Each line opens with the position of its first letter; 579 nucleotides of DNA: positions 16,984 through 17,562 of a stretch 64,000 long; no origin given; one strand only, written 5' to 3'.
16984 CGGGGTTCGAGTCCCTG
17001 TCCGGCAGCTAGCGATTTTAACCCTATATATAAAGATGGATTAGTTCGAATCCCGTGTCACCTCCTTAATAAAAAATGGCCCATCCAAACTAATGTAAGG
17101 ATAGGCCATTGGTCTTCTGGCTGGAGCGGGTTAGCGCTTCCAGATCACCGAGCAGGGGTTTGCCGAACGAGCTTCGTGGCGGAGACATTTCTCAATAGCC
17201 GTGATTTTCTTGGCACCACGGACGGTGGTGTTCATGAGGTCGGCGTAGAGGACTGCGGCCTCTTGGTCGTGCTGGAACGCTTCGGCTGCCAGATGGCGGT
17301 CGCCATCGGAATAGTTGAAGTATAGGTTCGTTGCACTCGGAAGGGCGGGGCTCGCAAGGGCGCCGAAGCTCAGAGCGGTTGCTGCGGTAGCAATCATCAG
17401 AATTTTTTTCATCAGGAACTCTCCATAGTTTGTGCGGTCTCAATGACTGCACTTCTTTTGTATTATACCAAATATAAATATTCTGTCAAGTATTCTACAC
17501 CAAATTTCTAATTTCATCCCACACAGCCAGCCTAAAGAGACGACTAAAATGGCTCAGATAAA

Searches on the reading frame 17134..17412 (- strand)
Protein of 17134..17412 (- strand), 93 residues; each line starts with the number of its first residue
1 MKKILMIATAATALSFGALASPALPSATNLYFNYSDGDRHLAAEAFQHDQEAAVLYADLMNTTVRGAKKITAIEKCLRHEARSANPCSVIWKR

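Call 62: search_protein_families(library=ncbifam, proteins=[window:17134-17412:-], max_evalue=10)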
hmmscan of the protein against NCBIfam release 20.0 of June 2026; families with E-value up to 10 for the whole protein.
seq(93 aa): 5 families
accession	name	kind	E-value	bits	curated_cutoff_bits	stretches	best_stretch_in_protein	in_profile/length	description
NF033659.0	Shiga_Stx1B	exception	0.0067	16.6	175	1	1-39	1-39/89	Shiga toxin Stx1 subunit B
NF041698.1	Shig_StxB_1c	exception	0.038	14.1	201.2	1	1-39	1-39/89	Shiga toxin Stx1c subunit B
NF041697.1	Shig_StxB_1a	exception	0.11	12.7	204.3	1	1-39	1-39/89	Shiga toxin Stx1a subunit B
TIGR04433.1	UrcA_uranyl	subfamily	0.28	11.3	25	1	3-38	1-36/92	UrcA family protein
NF047859.1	StressCuResBhsA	equivalog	0.58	10.8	90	1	1-24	1-26/85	multiple stress resistance protein BhsA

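Call 63: search_protein_families(library=pfam, proteins=[window:17134-17412:-], max_evalue=10)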
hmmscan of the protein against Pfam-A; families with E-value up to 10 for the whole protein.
seq(93 aa): 2 families
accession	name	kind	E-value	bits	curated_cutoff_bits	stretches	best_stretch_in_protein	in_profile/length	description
PF19320.4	GlfT2_domain3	-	0.13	12.4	27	1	22-86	44-107/197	Galactofuranosyltransferase-2, domain 3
PF08139.17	LPAM_1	-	2.7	9.1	20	1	1-15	1-15/18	Prokaryotic membrane lipoprotein lipid attachment site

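Call 73: find_related_loci(query=window:17134-17412:-, collection=viral_contigs, flank=2000)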
Query seq(93 aa) (93 aa) in viral_contigs; peptide patterns used: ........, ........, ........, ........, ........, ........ (x = any residue, [..] = any of these).
40 stretches matched a pattern, but none encodes a relative of the query by tblastn (E <= 1e-3).
